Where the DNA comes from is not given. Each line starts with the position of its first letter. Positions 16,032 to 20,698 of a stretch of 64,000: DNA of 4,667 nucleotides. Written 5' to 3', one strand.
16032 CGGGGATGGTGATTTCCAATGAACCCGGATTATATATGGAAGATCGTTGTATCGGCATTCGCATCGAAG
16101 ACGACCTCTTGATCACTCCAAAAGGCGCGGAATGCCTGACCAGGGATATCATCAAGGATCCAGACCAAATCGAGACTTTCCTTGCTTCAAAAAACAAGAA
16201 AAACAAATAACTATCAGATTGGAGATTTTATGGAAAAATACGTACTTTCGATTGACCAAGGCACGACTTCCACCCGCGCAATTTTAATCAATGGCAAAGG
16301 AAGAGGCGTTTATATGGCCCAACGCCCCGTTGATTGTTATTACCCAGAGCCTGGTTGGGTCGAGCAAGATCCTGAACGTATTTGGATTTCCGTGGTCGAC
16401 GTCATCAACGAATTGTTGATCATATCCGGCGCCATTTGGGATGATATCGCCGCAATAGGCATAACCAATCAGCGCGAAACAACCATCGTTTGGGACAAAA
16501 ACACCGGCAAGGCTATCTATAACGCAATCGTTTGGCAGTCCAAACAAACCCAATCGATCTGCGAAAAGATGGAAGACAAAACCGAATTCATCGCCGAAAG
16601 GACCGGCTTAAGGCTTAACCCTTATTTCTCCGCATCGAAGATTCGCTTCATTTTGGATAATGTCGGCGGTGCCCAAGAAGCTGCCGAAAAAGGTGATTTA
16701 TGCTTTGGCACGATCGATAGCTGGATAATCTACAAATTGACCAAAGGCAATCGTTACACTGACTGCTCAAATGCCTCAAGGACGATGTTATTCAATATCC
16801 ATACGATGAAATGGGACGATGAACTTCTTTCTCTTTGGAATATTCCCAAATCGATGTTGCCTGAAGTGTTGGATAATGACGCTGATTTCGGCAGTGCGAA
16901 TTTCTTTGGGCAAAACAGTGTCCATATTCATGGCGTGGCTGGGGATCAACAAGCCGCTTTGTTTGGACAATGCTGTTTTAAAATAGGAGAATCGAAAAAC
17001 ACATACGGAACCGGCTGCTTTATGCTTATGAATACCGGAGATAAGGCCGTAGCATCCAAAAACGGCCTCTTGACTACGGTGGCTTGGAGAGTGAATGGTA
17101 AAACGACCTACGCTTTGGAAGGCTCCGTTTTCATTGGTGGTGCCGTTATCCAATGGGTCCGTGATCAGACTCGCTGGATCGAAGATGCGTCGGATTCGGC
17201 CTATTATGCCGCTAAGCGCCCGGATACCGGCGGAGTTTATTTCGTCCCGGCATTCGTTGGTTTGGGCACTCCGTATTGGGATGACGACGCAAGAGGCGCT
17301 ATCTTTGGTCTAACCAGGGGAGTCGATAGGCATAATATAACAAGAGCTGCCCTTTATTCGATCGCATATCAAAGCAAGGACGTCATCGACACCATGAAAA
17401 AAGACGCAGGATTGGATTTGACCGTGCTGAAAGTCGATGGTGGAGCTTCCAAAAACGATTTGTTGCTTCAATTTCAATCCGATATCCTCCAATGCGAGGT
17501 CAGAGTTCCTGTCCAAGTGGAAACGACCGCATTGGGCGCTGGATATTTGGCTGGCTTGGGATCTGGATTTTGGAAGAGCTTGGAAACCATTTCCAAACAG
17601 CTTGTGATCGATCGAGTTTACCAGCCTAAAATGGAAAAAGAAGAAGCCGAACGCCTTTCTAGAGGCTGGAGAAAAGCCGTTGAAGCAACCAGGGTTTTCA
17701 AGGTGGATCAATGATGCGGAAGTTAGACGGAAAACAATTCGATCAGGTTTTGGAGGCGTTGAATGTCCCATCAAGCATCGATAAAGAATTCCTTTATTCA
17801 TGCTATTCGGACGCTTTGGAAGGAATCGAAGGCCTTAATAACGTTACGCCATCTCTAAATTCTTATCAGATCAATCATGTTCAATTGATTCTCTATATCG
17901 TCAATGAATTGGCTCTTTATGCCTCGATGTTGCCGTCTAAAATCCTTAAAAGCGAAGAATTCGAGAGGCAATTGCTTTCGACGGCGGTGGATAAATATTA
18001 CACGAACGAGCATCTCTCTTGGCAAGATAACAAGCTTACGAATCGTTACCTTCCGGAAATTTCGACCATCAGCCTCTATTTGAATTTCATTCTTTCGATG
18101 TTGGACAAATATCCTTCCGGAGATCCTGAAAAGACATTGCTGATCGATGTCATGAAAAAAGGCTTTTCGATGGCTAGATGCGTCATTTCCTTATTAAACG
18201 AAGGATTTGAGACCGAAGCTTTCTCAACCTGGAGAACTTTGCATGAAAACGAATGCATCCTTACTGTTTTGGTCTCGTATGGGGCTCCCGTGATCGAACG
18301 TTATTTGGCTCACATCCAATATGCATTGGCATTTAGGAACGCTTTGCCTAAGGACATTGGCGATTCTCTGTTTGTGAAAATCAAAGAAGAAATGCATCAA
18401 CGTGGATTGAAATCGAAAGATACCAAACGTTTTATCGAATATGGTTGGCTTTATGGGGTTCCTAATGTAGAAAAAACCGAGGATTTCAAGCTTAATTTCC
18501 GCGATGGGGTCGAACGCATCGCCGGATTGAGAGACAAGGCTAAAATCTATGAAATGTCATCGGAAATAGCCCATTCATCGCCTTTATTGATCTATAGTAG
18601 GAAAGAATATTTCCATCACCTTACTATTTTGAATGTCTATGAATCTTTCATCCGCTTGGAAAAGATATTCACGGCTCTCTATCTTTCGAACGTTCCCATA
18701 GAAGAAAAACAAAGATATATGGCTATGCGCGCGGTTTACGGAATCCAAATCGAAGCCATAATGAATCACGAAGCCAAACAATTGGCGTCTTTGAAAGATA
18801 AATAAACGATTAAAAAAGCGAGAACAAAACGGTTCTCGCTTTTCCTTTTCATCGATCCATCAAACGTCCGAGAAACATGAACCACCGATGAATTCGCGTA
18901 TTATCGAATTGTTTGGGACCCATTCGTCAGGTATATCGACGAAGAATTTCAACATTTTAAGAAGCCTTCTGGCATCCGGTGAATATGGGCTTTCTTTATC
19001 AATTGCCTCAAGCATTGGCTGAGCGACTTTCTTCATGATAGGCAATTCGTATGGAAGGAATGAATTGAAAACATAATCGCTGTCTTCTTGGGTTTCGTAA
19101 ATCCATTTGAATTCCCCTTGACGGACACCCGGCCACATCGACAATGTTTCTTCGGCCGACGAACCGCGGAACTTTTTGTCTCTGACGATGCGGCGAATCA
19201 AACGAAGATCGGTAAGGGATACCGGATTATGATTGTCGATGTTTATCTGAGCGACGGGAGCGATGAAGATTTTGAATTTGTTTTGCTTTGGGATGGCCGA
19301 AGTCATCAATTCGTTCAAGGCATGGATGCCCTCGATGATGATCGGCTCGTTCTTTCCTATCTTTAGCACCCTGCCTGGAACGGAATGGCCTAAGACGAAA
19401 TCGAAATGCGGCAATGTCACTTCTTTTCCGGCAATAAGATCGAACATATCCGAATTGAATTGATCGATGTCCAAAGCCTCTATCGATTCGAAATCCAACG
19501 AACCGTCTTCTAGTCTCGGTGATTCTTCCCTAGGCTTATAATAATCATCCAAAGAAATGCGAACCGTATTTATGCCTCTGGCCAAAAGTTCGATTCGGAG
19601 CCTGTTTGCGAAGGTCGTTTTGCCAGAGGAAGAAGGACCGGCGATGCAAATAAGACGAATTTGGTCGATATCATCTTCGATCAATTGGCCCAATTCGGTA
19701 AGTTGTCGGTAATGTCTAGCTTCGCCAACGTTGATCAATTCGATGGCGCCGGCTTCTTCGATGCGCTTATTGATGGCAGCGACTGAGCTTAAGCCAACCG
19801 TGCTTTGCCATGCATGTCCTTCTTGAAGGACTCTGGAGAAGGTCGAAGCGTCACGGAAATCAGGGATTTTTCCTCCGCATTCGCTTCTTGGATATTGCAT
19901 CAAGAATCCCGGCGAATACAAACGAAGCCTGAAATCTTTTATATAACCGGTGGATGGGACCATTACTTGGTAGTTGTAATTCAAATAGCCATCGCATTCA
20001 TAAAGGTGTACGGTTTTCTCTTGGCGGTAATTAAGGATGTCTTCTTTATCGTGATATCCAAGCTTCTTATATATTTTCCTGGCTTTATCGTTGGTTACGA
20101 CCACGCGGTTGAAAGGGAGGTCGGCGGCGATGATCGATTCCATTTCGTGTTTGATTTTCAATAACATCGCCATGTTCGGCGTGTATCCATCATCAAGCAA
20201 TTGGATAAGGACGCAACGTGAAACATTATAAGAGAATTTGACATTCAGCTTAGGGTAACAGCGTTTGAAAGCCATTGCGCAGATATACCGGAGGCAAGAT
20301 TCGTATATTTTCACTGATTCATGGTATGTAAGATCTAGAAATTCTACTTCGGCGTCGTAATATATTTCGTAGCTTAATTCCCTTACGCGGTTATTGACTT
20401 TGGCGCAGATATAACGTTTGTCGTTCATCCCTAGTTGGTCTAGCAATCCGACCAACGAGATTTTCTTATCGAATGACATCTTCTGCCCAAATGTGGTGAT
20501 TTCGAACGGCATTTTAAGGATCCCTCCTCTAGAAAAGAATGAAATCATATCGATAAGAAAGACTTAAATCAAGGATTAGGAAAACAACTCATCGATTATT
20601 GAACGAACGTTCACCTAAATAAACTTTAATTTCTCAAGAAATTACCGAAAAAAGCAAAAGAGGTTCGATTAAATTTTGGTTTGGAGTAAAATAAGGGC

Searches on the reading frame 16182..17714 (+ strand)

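Call 6: search_protein_families(library=ncbifam, proteins=[window:16182-17714:+], max_evalue=0.01)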
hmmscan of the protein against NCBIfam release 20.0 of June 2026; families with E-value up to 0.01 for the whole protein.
window:16182-17714:+ (510 aa): 12 families
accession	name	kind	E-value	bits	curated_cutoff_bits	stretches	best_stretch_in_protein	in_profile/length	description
NF000756.0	PRK00047.1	subfamily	3.8e-221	734.7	498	1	17-508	3-499/502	glycerol kinase GlpK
TIGR01311.1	glycerol_kin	equivalog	5.1e-201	668.3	590.35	1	19-503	1-493/496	glycerol kinase GlpK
TIGR01312.1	XylB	equivalog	5.1e-61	206.7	380.25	1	23-489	2-468/481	xylulokinase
TIGR01314.1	gntK_FGGY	equivalog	2.9e-45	154.7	648.55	1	20-487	1-476/505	gluconokinase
NF008187.0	PRK10939.1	equivalog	3e-29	102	528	1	17-501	2-501/521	autoinducer-2 kinase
NF011601.0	PRK15027.1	equivalog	6.4e-29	100.7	912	1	22-488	3-463/484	xylulokinase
TIGR02628.1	fuculo_kin_coli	equivalog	4.2e-27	95.2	470.9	1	21-475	3-456/465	L-fuculokinase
TIGR01315.1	5C_CHO_kinase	subfamily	2.9e-22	79.1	408.7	2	350-487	379-519/541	FGGY family pentulose kinase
NF003154.0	PRK04123.1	equivalog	1.6e-16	60.2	428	1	359-488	390-521/554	ribulokinase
TIGR02627.1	rhamnulo_kin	equivalog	5.2e-14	51.7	527.95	2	92-258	71-233/454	rhamnulokinase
NF007925.0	PRK10640.1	equivalog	2.3e-12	46.1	639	2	89-258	74-239/489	rhamnulokinase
TIGR01234.1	L-ribulokinase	equivalog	3.8e-10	39.2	583.25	1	357-498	381-522/536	ribulokinase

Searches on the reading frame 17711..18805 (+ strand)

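Call 6: search_protein_families(library=ncbifam, proteins=[window:17711-18805:+], max_evalue=0.01)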
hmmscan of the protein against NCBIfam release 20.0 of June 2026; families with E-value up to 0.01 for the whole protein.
window:17711-18805:+ (364 aa): 0 families

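Call 15: search_protein_families(library=pfam, proteins=[window:17711-18805:+], max_evalue=10)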
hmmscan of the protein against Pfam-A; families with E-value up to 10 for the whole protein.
window:17711-18805:+ (364 aa): 1 family
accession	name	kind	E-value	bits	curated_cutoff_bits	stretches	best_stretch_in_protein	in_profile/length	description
PF18928.5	DUF5677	-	1.2e-07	32.4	27.1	1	148-294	8-155/166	Family of unknown function (DUF5677)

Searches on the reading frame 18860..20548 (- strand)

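Call 39: search_protein_families(library=ncbifam, proteins=[window:18860-20548:-], max_evalue=0.00001)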
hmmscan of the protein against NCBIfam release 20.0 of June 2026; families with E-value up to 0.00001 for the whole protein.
window:18860-20548:- (562 aa): 4 families
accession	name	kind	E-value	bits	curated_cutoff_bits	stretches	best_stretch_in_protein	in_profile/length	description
TIGR00235.1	udk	equivalog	1.2e-21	77.4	220.3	1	298-493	7-184/207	uridine kinase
NF004018.0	PRK05480.1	equivalog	8.5e-21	74.4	180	1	296-492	5-183/210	uridine kinase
NF005655.0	PRK07429.1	subfamily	1.3e-09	37.7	236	1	295-500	6-188/326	phosphoribulokinase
NF005807.0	PRK07667.1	equivalog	3.5e-06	26.7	221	1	292-409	12-129/193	kinase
